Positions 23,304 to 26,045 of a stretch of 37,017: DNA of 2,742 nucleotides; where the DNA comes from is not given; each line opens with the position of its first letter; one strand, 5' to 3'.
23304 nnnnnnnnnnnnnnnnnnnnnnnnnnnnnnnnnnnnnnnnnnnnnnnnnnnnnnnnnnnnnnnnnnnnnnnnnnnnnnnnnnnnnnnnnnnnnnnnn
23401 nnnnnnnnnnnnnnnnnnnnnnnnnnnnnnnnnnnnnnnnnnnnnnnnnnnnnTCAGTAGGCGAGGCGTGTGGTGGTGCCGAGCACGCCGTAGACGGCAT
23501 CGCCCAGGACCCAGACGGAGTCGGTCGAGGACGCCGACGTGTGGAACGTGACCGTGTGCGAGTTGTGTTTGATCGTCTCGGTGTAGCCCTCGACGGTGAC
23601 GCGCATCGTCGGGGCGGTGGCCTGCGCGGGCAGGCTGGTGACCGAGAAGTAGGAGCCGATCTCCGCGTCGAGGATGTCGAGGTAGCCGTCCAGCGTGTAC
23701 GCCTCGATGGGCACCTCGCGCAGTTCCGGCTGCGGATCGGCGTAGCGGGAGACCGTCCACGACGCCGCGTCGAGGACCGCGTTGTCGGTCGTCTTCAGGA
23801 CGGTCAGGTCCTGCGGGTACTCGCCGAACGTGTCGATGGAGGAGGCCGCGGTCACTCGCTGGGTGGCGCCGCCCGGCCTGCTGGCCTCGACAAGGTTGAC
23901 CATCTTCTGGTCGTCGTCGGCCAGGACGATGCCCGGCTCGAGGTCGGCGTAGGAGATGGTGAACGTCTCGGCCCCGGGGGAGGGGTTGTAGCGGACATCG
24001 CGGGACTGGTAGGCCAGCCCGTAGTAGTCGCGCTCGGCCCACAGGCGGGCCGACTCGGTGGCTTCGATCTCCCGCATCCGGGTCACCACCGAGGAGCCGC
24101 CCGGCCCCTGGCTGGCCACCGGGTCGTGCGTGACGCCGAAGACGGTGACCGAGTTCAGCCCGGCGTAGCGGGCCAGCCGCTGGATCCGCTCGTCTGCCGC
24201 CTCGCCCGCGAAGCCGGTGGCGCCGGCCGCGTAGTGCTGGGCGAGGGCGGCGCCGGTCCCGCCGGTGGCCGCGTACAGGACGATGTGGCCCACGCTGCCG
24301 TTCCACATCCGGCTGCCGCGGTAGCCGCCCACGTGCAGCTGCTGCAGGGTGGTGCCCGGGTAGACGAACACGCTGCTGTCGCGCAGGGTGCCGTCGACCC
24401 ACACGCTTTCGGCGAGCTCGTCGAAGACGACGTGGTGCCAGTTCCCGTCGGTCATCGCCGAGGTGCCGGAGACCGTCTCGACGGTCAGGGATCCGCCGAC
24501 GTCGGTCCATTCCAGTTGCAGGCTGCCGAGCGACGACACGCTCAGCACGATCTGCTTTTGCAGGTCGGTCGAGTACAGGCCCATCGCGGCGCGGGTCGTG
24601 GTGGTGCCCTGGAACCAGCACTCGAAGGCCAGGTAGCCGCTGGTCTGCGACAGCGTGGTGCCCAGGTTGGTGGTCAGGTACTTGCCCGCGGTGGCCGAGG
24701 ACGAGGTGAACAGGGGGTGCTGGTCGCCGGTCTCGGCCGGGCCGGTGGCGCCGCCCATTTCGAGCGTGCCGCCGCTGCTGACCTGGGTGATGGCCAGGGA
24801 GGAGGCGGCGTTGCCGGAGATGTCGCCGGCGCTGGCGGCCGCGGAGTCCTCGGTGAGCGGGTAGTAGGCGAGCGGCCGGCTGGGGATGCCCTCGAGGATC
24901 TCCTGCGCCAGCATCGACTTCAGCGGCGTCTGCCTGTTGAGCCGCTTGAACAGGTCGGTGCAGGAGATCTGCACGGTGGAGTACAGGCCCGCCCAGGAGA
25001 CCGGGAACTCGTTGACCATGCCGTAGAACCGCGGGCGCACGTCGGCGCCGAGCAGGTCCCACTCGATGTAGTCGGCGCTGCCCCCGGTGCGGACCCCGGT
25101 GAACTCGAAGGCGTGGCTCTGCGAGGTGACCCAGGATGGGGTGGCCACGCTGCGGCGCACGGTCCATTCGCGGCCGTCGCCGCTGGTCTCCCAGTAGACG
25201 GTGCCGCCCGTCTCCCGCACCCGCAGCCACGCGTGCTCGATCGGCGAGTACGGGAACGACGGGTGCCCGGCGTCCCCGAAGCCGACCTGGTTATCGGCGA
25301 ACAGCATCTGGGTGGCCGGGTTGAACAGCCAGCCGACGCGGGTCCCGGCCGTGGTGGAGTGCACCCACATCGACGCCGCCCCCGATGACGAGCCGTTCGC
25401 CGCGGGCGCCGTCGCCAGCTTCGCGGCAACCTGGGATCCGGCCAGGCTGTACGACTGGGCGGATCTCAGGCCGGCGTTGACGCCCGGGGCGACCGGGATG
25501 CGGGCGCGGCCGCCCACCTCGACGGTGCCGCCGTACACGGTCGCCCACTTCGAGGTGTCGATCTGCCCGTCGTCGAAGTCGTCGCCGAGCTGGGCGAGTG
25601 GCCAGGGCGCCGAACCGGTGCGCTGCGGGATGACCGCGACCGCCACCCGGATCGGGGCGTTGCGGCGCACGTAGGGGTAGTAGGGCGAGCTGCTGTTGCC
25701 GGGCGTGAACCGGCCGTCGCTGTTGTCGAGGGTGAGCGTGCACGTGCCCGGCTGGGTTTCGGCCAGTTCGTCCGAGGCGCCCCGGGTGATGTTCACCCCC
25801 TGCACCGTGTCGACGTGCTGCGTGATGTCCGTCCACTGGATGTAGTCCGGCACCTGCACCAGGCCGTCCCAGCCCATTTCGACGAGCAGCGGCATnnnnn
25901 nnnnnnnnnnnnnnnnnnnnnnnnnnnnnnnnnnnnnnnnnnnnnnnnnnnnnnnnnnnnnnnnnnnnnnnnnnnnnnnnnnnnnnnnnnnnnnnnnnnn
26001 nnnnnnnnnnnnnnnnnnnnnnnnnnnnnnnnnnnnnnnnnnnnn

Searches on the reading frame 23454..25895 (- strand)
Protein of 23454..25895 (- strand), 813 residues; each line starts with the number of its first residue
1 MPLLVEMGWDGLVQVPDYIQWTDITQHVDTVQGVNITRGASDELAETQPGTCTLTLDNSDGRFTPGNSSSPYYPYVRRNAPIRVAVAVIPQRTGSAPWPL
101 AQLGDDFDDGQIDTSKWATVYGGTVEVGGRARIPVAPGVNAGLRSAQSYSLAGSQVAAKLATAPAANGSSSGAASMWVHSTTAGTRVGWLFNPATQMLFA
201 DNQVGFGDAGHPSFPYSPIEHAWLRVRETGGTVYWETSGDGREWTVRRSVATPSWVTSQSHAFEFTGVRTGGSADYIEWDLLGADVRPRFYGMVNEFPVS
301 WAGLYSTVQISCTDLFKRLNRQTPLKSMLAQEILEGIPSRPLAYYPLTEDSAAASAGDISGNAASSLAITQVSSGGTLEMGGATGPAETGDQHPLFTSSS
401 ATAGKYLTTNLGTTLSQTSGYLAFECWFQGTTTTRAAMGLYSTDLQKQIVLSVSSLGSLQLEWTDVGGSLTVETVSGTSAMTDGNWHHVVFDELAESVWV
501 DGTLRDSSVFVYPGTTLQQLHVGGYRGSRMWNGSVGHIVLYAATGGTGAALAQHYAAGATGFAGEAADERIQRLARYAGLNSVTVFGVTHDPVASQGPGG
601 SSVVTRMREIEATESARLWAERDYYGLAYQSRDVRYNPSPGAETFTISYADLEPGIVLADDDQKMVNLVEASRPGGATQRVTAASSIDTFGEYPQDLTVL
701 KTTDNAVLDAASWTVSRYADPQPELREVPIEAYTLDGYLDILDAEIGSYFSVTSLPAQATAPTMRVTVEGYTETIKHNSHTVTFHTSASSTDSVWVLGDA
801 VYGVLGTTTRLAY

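Call 38: search_protein_families(library=pfam, proteins=[window:23454-25895:-], max_evalue=0.001)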
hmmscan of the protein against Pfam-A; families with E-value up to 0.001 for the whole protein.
window:23454-25895:- (813 aa): 1 family
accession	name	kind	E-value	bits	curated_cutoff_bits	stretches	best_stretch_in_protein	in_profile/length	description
PF13385.13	Laminin_G_3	-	8e-06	26.5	27.6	1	405-541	5-141/151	Concanavalin A-like lectin/glucanases superfamily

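Call 39: search_protein_families(library=phrogs, proteins=[window:23454-25895:-], max_evalue=0.00001)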
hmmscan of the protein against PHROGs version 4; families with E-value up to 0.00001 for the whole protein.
window:23454-25895:- (813 aa): 2 families
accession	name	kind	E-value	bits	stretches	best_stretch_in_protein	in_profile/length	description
phrog_5313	-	unknown function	5.4e-121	406.5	1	19-799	158-958/1052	-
phrog_14065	-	unknown function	8.2e-34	118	1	99-278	467-647/1152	-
